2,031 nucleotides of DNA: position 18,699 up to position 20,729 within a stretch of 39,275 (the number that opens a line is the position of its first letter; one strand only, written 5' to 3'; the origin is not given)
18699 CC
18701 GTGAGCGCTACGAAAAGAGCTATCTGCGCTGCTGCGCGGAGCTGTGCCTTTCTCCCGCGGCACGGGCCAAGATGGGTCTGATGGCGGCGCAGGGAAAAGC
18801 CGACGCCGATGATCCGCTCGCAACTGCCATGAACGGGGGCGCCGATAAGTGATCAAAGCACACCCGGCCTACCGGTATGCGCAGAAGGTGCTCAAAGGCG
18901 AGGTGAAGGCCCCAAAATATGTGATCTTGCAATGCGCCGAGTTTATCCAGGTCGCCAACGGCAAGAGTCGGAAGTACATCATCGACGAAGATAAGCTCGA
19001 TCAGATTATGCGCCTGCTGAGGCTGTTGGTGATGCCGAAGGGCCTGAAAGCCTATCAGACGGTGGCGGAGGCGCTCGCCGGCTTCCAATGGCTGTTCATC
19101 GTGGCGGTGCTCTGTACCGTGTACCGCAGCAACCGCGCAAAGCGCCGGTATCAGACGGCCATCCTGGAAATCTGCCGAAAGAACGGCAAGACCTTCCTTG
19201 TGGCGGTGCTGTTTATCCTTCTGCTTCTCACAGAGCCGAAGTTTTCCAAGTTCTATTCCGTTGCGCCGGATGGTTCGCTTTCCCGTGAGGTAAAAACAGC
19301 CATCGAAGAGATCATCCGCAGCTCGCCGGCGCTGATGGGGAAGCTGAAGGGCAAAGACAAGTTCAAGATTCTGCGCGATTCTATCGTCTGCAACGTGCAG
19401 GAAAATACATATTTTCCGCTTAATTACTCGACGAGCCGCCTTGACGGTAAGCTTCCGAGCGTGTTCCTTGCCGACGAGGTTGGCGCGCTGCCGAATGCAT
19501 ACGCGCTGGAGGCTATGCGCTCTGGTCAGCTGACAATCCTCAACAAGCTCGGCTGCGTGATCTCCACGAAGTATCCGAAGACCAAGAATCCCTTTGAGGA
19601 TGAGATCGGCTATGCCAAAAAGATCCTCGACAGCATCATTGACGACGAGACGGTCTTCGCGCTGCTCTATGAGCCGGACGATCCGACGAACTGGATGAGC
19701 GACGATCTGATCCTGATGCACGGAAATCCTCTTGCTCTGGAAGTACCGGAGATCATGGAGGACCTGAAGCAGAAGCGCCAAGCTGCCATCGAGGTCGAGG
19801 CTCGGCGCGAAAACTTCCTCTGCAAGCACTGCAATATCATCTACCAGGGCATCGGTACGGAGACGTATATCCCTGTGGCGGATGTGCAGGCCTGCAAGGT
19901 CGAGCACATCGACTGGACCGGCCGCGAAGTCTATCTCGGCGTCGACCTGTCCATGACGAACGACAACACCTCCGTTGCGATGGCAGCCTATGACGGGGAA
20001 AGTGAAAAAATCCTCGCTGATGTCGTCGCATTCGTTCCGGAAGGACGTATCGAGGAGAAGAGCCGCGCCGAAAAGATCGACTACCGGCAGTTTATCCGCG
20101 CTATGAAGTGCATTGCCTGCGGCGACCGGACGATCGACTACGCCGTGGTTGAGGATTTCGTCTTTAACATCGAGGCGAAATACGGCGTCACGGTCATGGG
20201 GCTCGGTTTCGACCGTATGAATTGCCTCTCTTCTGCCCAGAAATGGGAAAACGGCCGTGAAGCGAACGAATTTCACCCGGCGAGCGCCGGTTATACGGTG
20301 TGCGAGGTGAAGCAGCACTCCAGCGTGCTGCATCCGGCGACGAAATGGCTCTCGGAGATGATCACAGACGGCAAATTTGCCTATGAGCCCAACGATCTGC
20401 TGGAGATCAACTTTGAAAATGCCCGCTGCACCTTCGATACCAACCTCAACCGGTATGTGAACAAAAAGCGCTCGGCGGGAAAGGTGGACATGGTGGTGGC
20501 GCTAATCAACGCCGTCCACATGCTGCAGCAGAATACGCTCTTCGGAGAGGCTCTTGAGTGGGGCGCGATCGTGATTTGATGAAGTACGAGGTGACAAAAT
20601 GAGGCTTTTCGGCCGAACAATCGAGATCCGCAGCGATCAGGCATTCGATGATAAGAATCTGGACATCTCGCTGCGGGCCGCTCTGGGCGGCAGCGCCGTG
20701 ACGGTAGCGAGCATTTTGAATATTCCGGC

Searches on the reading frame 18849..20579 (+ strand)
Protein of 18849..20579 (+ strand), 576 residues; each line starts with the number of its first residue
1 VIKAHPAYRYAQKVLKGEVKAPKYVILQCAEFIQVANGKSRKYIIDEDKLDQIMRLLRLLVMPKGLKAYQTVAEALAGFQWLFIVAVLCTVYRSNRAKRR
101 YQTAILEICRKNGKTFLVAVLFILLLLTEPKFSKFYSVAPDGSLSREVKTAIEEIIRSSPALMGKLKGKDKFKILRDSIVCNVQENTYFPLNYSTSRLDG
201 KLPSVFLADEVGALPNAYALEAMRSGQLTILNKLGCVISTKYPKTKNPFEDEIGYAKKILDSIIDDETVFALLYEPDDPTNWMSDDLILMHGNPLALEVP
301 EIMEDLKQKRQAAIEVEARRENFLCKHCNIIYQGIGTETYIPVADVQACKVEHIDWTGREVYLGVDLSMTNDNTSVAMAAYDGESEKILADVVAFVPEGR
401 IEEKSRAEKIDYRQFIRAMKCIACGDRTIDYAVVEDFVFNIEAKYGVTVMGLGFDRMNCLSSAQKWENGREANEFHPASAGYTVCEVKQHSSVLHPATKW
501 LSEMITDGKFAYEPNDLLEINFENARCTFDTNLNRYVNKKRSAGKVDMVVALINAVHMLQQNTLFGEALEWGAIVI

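Call 54: search_protein_families(library=pfam, max_evalue=0.001, proteins=[window:18849-20579:+])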
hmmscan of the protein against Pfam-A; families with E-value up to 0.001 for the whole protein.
window:18849-20579:+ (576 aa): 2 families
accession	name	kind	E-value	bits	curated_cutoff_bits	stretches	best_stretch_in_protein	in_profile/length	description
PF20441.4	TerL_nuclease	-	1.3e-33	116.8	24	1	264-558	2-281/286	Terminase large subunit, endonuclease domain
PF03354.21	TerL_ATPase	-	3.3e-12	46.9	23.7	1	83-258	2-178/178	Terminase large subunit, ATPase domain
